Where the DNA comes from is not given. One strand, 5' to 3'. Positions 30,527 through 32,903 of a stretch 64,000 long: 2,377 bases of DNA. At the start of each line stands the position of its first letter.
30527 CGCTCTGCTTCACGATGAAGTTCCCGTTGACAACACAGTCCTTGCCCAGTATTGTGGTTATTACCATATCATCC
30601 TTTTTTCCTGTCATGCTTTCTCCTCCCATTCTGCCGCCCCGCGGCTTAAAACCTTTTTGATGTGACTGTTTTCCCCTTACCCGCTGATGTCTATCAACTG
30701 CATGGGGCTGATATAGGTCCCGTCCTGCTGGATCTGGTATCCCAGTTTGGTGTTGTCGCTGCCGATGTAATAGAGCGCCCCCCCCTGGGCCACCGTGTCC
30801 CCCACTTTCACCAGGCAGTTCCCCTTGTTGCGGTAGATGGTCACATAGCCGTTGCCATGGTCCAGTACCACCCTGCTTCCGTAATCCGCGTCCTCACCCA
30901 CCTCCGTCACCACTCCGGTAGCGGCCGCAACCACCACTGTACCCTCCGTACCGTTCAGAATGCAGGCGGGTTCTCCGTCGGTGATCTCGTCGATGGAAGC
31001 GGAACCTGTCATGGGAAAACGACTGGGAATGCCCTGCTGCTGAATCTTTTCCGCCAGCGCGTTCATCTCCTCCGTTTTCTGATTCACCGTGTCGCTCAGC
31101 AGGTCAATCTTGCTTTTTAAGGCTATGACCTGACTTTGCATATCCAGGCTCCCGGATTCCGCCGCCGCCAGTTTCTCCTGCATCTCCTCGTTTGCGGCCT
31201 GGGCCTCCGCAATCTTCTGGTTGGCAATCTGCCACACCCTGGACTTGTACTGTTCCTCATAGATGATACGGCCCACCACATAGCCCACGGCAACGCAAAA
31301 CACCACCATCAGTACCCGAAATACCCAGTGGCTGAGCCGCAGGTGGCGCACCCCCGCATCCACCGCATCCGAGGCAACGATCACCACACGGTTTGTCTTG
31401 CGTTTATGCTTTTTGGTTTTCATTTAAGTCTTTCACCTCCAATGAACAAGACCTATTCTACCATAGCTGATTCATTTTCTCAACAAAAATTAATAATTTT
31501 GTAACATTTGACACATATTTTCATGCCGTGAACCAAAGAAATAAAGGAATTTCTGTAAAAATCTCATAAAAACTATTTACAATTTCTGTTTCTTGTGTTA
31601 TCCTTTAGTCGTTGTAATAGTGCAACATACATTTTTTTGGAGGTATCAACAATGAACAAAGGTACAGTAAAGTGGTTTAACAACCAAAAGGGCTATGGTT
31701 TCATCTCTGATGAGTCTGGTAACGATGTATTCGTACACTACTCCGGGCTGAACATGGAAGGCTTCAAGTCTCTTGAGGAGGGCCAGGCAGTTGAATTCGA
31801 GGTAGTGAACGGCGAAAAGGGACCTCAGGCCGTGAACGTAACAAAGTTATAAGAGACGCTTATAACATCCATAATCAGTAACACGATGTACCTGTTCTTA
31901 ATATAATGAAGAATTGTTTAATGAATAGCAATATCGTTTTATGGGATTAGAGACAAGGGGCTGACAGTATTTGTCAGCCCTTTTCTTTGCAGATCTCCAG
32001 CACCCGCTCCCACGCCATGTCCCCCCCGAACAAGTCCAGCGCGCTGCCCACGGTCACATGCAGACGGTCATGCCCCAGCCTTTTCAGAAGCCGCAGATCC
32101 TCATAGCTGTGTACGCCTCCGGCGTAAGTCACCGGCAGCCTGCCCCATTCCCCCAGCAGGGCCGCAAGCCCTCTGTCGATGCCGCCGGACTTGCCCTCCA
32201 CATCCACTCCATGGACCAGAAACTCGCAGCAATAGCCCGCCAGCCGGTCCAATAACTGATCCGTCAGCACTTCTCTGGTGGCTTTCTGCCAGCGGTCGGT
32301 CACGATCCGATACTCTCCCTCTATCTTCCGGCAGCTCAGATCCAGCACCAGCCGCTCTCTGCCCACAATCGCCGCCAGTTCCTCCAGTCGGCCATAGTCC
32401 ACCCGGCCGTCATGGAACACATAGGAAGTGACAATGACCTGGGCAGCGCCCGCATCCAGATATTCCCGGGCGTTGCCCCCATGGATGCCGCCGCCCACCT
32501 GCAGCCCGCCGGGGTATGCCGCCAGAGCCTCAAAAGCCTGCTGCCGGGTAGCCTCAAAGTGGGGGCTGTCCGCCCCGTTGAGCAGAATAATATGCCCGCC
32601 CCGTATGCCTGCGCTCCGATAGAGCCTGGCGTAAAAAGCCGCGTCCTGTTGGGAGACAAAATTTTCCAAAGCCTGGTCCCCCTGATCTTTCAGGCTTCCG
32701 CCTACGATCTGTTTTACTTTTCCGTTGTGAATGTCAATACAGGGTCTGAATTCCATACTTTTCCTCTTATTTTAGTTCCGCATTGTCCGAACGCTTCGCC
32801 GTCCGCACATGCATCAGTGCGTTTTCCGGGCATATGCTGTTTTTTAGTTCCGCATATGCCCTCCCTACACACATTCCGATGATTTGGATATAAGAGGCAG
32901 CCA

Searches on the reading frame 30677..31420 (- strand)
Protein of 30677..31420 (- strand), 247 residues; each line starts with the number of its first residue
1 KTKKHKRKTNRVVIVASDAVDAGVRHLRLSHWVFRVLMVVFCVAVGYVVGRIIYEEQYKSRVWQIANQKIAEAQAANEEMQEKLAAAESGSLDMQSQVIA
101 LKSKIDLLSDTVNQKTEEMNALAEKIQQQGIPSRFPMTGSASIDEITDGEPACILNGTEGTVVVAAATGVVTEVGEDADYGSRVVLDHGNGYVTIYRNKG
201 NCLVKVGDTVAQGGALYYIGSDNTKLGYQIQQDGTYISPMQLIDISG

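Call 26: search_protein_families(library=pfam, proteins=[window:30677-31420:-], max_evalue=0.001)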
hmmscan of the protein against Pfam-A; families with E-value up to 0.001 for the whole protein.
window:30677-31420:- (247 aa): 1 family
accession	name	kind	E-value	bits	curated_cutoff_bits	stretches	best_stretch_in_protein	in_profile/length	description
PF01551.29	Peptidase_M23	-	2.2e-15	57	28.7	1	156-239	9-96/96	Peptidase family M23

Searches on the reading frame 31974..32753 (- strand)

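Call 26: search_protein_families(library=pfam, proteins=[window:31974-32753:-], max_evalue=0.001)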
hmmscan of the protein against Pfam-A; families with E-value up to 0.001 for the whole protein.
window:31974-32753:- (259 aa): 1 family
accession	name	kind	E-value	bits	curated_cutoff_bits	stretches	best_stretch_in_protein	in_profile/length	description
PF00977.27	His_biosynth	-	1.5e-27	96.9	23.6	1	4-239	4-222/228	Histidine biosynthesis protein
